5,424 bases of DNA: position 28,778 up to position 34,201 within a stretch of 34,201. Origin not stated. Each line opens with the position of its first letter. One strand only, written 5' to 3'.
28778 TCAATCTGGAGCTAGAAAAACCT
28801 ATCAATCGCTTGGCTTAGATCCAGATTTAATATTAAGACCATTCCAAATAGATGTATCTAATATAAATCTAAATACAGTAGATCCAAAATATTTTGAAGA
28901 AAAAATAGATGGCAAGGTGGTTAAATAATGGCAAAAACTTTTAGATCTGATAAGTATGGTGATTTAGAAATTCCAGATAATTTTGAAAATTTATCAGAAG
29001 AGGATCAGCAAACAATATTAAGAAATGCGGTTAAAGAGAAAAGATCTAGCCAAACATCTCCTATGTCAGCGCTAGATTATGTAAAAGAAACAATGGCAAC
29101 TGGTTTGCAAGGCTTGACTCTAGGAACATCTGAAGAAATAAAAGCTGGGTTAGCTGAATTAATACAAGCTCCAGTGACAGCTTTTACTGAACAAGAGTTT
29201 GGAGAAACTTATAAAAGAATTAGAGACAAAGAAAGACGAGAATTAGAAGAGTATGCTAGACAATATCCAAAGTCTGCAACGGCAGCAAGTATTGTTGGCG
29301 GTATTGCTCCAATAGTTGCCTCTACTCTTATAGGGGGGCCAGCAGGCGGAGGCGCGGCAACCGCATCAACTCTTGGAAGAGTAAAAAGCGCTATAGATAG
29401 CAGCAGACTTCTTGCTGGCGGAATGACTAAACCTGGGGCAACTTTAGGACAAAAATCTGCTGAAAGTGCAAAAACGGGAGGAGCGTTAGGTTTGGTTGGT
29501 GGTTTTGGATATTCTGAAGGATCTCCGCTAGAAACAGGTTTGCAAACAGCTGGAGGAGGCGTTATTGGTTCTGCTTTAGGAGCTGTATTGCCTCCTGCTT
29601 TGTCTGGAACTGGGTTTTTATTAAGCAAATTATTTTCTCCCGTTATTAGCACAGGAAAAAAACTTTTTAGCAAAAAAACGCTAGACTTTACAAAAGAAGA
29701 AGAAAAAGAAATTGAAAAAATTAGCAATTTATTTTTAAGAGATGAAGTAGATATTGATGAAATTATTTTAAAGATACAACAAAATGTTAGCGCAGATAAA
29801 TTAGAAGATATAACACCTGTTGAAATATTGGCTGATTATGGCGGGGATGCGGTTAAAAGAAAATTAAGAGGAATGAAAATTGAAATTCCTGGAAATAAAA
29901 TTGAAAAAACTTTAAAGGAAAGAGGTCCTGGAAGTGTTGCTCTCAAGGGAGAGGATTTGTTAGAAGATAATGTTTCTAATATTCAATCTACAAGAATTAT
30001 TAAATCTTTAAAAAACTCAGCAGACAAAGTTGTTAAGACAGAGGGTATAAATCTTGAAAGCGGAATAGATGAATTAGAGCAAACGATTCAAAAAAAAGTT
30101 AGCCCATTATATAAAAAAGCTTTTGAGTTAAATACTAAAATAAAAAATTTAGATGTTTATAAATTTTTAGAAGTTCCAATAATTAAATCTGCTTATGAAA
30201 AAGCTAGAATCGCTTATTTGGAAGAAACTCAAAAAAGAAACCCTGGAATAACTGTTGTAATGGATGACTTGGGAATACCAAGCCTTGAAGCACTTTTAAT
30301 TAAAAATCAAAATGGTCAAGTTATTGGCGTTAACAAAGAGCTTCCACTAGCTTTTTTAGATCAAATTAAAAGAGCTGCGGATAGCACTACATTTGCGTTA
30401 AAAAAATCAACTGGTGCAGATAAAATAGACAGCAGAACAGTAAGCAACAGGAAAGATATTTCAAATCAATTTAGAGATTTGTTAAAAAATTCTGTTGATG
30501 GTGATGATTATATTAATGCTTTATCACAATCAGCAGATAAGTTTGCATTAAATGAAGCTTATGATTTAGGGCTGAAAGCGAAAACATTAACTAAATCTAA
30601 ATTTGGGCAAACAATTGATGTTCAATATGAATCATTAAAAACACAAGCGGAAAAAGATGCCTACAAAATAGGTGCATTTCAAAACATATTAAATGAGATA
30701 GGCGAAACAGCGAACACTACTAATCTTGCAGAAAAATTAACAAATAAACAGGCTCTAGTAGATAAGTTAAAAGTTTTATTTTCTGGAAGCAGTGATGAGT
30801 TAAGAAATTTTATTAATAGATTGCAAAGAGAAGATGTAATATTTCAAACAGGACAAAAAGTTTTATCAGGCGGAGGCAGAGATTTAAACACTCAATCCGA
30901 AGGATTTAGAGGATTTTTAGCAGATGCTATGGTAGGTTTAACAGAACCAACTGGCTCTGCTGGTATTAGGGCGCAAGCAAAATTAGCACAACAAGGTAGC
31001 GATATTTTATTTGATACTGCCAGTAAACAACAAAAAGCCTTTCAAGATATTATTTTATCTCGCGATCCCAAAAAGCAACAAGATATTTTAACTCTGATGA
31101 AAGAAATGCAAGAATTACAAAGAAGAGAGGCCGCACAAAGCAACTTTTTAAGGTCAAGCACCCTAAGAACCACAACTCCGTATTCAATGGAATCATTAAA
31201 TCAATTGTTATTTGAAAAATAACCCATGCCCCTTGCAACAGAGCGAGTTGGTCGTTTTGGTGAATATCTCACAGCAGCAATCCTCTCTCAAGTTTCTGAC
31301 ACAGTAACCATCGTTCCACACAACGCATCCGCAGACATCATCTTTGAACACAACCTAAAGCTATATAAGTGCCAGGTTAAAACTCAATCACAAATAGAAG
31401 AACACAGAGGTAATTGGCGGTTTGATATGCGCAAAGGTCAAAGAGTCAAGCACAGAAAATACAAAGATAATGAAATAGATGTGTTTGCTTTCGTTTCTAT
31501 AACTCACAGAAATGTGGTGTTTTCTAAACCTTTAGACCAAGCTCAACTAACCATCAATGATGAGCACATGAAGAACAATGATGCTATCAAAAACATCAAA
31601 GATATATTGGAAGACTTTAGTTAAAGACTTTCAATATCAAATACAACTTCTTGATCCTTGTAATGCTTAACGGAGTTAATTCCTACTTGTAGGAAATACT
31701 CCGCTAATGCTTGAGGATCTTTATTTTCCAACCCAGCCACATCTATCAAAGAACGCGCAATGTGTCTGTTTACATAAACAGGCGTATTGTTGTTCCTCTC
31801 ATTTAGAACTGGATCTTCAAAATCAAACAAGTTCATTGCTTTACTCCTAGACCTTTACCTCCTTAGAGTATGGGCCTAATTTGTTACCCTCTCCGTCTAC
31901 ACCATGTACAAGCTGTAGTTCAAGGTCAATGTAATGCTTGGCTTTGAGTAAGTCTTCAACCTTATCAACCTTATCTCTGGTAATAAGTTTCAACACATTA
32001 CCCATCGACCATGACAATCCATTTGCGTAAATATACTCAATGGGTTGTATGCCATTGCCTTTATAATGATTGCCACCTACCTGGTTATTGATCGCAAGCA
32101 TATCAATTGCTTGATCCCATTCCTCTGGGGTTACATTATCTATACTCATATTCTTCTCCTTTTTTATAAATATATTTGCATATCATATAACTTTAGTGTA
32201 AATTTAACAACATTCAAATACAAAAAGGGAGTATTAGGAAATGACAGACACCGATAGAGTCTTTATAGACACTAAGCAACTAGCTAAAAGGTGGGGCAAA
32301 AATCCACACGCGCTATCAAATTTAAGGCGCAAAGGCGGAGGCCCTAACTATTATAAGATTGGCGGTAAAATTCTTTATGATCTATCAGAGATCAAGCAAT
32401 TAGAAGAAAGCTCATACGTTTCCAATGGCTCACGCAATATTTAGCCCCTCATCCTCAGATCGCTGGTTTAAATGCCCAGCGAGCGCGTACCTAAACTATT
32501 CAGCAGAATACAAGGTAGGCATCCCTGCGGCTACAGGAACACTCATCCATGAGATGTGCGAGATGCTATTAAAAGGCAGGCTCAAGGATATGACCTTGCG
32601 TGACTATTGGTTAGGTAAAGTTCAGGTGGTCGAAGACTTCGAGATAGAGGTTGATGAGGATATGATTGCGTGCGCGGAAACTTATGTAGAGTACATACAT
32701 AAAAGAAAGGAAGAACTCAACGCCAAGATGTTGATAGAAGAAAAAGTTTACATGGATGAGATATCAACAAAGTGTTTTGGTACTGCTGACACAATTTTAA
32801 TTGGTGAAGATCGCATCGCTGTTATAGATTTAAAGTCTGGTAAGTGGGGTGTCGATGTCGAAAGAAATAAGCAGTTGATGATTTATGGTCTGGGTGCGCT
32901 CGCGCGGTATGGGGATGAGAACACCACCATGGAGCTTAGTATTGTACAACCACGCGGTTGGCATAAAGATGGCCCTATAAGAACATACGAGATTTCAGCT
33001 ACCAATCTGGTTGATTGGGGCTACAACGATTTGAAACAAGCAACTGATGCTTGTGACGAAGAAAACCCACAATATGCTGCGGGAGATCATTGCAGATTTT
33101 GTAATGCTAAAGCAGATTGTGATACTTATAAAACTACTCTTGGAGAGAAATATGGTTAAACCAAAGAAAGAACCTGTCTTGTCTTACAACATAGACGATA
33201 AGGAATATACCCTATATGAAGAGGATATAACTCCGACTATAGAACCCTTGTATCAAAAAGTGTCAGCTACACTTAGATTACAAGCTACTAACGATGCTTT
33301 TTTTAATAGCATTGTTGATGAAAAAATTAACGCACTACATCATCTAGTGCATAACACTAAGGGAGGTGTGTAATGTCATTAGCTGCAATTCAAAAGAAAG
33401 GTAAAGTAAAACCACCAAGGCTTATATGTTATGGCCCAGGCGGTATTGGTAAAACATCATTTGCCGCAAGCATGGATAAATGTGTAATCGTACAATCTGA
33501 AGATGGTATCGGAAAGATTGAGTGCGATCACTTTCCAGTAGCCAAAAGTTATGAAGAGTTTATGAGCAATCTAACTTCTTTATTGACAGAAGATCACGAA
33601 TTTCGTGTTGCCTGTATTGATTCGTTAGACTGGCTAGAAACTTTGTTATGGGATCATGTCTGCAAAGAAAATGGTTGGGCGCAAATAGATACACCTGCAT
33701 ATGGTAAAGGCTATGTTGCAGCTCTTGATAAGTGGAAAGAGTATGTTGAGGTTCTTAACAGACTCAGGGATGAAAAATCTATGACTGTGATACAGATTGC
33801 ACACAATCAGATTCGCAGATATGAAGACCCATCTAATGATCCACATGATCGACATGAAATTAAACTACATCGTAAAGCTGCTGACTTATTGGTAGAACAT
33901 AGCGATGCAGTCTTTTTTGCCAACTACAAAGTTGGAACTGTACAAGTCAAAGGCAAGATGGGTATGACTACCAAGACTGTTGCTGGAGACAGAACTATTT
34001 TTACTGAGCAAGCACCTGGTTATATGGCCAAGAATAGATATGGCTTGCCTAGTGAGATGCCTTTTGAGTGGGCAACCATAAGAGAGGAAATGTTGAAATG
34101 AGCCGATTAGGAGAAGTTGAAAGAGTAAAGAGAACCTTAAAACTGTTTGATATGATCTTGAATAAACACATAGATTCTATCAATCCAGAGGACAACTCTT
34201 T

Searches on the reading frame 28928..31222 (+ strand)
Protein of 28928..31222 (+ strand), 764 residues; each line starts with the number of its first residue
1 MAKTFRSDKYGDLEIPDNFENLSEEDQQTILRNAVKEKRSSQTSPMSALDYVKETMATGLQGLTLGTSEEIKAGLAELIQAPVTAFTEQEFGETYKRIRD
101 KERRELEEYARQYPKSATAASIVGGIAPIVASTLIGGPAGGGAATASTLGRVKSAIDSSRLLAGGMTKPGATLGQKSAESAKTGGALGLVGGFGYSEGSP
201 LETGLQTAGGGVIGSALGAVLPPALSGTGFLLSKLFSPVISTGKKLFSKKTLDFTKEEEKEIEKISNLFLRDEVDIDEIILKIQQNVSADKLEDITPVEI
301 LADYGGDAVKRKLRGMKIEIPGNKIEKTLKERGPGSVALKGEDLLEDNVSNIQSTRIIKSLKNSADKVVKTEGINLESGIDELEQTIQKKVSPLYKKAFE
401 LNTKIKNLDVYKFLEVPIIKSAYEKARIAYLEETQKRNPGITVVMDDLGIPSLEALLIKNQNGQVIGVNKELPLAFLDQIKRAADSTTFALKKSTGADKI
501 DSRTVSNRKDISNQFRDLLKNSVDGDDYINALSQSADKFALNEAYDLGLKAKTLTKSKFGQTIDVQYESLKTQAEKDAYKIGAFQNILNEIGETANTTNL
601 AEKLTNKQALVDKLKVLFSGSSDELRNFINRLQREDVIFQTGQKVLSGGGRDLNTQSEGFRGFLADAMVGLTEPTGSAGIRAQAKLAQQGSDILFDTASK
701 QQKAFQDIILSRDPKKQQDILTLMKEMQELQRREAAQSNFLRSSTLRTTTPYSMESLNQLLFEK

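Call 27: search_protein_families(library=phrogs, proteins=[window:28928-31222:+], max_evalue=0.001)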
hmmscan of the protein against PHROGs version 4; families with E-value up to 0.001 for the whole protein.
window:28928-31222:+ (764 aa): 1 family
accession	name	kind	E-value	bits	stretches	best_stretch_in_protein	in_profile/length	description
phrog_5880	-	unknown function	1.8e-24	87.3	1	40-257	41-216/661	-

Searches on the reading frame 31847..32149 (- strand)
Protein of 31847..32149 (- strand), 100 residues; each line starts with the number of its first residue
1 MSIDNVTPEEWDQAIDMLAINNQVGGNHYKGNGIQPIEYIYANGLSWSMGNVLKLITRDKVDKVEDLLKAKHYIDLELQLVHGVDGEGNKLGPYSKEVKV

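Call 27: search_protein_families(library=phrogs, proteins=[window:31847-32149:-], max_evalue=0.001)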
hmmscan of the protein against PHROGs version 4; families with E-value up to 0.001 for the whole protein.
window:31847-32149:- (100 aa): 15 families
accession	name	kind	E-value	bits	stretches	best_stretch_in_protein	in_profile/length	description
phrog_236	-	other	1.1e-14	55.9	1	17-89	235-313/431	nucleotide kinase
phrog_5839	-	unknown function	1.2e-13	52.2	1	19-75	3-61/128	-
phrog_10946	-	unknown function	3.1e-13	51.2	1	17-82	2-67/133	-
phrog_4897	-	other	7.9e-11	43.4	1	27-78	119-177/186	kinase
phrog_32578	-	unknown function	1.9e-09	38.7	1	22-83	21-83/221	-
phrog_20651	-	unknown function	7.1e-08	33.3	1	24-81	134-195/214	-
phrog_26149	-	other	2.8e-07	31.7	1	19-78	92-155/176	deoxynucleoside monophosphate kinase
phrog_11450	-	unknown function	1.9e-06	28.1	1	26-78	329-385/394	-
phrog_25460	-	unknown function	2.2e-06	28.5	1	28-79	82-138/144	-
phrog_13120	-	unknown function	4.4e-05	25.2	1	22-78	64-122/134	-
phrog_11324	-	other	5.2e-05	24.8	1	24-81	11-71/139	nucleotide kinase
phrog_2781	-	unknown function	0.0001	23.5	1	35-78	195-241/253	-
phrog_4472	-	other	0.00019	22.3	1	27-85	18-81/100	nucleotide kinase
phrog_10602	-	other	0.00067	20.7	1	18-75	97-157/168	nucleotide kinase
phrog_4943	-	unknown function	0.00075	21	1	27-76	95-154/166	-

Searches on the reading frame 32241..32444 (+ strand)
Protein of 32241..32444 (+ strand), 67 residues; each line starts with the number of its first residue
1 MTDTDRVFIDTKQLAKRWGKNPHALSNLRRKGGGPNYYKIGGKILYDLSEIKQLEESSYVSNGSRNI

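Call 71: search_protein_families(library=pfam, proteins=[window:32241-32444:+], max_evalue=0.05)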
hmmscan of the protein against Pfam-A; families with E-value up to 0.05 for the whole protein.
window:32241-32444:+ (67 aa): 1 family
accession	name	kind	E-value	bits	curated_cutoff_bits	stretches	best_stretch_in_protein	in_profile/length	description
PF12728.13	HTH_17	-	2.7e-05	24.8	27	1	9-56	2-48/51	Helix-turn-helix domain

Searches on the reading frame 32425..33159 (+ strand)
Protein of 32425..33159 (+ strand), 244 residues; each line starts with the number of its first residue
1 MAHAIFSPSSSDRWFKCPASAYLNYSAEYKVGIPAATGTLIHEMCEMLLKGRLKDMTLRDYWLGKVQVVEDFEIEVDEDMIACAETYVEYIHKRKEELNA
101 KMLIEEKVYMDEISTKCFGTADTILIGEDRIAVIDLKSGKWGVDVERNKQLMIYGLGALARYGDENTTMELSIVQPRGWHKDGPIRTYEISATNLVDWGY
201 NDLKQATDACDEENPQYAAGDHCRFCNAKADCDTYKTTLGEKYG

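Call 27: search_protein_families(library=phrogs, proteins=[window:32425-33159:+], max_evalue=0.001)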
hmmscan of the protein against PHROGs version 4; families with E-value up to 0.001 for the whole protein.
window:32425-33159:+ (244 aa): 4 families
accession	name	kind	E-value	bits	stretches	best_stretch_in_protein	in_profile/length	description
phrog_69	-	DNA, RNA and nucleotide metabolism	6.4e-62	211.2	1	1-238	85-329/501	exonuclease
phrog_3953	-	DNA, RNA and nucleotide metabolism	6.1e-24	85.7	1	2-184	12-158/186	exonuclease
phrog_298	-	DNA, RNA and nucleotide metabolism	3e-05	24.5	1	36-180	107-233/293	exonuclease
phrog_466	-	DNA, RNA and nucleotide metabolism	0.00022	21.7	1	35-160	212-320/446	exonuclease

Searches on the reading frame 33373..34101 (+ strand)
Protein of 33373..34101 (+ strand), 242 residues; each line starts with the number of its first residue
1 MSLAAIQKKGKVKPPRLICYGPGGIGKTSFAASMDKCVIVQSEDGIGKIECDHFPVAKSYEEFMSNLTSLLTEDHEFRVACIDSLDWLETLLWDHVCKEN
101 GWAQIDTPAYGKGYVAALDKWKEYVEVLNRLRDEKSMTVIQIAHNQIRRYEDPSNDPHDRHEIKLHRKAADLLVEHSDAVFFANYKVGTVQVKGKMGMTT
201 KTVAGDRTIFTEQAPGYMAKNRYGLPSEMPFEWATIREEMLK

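Call 27: search_protein_families(library=phrogs, proteins=[window:33373-34101:+], max_evalue=0.001)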
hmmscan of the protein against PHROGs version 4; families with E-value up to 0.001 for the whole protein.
window:33373-34101:+ (242 aa): 1 family
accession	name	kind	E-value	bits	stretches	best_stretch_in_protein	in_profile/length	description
phrog_124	-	DNA, RNA and nucleotide metabolism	5.6e-34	119.1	1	6-232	35-250/382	Sak4-like ssDNA annealing protein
